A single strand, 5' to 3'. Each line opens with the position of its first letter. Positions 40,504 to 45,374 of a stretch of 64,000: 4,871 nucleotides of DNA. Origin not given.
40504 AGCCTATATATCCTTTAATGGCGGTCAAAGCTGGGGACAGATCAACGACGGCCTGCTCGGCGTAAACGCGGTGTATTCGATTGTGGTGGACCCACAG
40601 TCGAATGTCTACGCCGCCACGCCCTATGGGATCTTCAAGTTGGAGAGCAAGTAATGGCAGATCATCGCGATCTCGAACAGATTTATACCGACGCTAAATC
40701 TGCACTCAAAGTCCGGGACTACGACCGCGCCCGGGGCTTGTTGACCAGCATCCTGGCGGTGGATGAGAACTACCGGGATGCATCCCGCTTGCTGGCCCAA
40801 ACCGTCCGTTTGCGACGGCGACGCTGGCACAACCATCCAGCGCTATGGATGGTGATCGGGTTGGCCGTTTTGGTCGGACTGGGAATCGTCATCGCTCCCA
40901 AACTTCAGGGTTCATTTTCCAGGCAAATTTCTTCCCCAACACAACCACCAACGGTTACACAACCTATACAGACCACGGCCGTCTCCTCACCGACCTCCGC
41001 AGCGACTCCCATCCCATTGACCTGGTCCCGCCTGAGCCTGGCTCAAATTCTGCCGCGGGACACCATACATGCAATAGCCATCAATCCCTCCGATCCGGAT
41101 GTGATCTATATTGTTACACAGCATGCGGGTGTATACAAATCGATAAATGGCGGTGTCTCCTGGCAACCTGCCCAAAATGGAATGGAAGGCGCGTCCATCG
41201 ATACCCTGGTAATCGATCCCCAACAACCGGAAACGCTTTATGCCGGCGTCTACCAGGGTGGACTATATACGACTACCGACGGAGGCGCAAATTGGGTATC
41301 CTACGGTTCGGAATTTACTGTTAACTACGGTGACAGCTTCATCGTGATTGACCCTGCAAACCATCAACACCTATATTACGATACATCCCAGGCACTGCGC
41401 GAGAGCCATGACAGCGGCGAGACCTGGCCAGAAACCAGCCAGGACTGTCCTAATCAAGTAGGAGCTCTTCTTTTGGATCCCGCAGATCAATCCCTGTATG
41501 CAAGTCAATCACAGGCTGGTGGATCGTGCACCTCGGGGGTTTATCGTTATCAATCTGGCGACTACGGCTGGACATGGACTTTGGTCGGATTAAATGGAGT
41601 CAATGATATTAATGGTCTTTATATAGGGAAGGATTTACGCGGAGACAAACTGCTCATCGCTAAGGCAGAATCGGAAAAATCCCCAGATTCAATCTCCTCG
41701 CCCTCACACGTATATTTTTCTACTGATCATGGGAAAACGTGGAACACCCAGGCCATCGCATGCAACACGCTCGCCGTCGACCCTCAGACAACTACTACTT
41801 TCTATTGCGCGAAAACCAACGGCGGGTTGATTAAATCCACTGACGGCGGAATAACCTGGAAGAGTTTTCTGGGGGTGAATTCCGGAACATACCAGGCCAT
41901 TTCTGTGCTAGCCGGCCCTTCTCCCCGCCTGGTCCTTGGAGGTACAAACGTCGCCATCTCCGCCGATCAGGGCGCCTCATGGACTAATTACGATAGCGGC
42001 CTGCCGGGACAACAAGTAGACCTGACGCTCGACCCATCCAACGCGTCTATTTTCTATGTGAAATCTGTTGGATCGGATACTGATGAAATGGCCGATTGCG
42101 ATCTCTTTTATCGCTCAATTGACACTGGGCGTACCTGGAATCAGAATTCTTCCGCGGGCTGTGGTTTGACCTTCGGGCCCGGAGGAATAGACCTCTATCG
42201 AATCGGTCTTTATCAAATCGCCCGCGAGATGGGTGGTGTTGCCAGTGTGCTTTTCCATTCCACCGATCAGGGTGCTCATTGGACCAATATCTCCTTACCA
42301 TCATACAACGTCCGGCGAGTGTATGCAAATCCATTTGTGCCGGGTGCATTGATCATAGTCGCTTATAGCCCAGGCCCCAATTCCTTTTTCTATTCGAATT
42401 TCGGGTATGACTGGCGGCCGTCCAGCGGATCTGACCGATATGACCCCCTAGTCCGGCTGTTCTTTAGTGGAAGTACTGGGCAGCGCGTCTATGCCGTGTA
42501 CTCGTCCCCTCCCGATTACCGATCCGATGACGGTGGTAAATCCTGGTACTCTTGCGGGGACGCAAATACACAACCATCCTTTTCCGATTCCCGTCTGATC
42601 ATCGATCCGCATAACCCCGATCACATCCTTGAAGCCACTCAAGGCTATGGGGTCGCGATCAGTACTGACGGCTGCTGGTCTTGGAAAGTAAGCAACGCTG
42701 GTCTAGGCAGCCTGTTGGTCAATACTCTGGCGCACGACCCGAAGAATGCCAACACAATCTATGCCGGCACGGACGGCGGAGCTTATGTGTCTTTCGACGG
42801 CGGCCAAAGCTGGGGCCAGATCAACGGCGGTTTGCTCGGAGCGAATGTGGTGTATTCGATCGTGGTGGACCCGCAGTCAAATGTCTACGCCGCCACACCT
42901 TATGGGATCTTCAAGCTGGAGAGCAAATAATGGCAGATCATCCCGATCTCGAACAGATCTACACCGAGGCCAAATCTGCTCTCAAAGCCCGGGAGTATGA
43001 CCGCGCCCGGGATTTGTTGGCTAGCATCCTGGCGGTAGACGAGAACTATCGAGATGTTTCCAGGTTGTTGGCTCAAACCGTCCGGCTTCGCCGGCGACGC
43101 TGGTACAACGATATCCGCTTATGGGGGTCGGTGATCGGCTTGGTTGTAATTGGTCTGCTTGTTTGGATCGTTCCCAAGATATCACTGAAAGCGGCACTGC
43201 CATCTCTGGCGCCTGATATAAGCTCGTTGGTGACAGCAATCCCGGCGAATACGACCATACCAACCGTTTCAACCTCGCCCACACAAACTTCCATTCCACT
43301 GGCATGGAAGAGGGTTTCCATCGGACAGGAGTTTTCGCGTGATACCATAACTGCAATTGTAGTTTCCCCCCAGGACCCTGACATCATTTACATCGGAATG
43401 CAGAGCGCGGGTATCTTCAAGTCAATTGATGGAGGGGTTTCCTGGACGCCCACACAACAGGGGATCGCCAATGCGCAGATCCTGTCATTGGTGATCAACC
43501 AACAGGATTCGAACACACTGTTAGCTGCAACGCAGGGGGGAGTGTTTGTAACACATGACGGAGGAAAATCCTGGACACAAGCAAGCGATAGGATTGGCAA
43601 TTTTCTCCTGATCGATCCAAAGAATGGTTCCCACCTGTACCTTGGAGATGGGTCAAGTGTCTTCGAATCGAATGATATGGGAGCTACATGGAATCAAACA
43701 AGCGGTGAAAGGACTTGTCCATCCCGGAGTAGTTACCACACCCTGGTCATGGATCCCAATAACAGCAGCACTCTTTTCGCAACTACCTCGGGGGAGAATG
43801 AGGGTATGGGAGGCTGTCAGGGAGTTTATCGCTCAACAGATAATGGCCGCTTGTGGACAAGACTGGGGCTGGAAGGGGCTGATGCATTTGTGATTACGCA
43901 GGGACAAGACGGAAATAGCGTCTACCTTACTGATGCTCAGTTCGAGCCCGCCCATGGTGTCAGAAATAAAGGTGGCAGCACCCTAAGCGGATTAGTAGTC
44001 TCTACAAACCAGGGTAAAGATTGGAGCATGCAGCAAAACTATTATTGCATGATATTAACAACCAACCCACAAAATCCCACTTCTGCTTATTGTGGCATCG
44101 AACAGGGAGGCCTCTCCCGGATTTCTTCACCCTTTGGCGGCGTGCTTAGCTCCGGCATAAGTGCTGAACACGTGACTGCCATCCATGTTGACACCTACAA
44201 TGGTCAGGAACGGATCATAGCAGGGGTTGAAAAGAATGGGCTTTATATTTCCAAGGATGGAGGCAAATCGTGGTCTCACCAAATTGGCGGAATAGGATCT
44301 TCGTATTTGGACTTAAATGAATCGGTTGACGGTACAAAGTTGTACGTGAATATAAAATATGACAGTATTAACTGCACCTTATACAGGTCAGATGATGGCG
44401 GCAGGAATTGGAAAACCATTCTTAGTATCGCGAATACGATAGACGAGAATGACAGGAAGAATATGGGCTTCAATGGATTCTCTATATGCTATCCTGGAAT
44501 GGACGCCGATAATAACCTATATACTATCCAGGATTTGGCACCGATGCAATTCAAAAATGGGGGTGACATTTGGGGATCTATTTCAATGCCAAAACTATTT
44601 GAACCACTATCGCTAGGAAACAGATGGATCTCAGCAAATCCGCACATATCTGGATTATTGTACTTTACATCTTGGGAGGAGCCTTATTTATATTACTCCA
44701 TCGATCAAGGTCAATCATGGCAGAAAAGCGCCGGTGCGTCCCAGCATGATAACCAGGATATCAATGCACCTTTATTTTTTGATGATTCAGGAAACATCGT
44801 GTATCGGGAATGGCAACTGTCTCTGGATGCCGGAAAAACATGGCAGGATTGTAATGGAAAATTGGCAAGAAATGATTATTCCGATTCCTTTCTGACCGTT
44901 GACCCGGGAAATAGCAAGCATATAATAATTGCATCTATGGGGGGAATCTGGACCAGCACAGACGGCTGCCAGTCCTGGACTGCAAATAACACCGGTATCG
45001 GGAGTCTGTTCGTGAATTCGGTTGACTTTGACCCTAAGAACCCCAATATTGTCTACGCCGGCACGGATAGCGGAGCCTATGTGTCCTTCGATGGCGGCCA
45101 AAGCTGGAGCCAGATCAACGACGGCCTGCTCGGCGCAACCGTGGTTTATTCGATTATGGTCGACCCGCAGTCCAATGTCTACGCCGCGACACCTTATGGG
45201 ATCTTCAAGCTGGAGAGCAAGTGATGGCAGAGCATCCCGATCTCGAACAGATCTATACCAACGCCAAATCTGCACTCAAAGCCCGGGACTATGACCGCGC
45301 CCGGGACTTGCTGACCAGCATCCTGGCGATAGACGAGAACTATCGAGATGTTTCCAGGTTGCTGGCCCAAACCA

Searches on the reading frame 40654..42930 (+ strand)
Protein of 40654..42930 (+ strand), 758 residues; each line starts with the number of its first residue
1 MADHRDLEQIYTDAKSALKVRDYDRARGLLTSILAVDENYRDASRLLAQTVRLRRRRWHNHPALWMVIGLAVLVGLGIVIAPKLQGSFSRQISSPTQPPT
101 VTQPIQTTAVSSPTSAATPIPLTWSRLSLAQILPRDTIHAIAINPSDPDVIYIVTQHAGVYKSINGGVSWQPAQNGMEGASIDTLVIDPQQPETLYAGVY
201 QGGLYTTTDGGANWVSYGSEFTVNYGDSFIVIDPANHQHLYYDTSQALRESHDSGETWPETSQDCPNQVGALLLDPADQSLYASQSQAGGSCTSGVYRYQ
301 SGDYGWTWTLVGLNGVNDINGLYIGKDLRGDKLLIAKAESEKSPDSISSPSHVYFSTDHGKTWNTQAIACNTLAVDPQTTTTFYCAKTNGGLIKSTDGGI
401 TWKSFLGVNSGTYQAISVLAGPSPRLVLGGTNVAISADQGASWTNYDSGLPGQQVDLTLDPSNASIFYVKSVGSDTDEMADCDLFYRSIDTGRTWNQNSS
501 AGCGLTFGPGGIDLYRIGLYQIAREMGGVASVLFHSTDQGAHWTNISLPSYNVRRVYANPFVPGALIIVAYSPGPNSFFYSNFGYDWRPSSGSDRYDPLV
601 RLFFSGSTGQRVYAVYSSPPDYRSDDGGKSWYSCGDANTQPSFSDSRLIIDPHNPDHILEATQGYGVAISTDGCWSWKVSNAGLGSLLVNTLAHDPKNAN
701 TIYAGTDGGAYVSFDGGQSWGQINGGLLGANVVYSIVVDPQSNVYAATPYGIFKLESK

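Call 75: search_protein_families(library=pfam, proteins=[window:40654-42930:+], max_evalue=0.00001)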
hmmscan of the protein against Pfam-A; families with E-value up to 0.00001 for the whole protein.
window:40654-42930:+ (758 aa): 5 families
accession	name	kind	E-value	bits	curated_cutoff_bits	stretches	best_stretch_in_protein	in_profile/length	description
PF15902.12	Sortilin-Vps10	-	1.2e-28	100.5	33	0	134-216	21-111/446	Sortilin, neurotensin receptor 3,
PF14870.12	PSII_BNR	-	3.3e-10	40.1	27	0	123-180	93-147/303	Photosynthesis system II assembly factor YCF48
PF02012.26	BNR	-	2.3e-09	36.2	27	0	354-364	1-11/12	BNR/Asp-box repeat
PF19755.4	DUF6242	-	1.8e-06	28.4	29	0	350-402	164-217/217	Domain of unknown function (DUF6242)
PF13088.12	BNR_2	-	1.9e-06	27.9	31.4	0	219-365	131-250/277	BNR repeat-like domain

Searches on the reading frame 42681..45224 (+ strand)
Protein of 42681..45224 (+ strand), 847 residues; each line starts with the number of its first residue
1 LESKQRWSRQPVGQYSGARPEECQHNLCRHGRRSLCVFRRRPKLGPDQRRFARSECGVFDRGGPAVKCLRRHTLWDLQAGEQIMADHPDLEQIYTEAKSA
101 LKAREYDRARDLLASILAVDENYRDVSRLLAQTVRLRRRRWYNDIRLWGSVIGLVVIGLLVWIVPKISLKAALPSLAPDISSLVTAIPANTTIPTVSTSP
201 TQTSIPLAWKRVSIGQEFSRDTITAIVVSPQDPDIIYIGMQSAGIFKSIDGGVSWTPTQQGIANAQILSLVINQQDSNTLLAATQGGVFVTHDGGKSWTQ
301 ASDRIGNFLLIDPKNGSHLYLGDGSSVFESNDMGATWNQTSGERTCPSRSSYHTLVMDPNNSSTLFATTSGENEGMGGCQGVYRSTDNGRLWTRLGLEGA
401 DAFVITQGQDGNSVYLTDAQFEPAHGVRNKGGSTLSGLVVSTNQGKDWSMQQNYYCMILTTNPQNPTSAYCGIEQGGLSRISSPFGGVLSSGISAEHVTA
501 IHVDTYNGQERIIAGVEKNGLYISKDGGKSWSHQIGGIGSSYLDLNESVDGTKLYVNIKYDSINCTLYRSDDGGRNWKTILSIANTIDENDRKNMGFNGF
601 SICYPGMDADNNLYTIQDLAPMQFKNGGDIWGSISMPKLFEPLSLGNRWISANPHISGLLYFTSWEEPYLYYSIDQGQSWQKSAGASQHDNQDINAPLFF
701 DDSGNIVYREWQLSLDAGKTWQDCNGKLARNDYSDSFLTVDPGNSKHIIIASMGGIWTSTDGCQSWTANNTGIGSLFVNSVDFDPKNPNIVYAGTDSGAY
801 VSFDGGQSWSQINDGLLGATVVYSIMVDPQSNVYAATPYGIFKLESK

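Call 75: search_protein_families(library=pfam, proteins=[window:42681-45224:+], max_evalue=0.00001)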
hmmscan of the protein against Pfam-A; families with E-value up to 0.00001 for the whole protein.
window:42681-45224:+ (847 aa): 3 families
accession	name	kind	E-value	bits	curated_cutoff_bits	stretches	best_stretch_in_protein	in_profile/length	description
PF15902.12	Sortilin-Vps10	-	5.9e-33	114.7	33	4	288-415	3-133/446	Sortilin, neurotensin receptor 3,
PF02012.26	BNR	-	8e-17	58.9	27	0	671-682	1-12/12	BNR/Asp-box repeat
PF14870.12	PSII_BNR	-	1.5e-08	34.7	27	0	672-770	42-141/303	Photosynthesis system II assembly factor YCF48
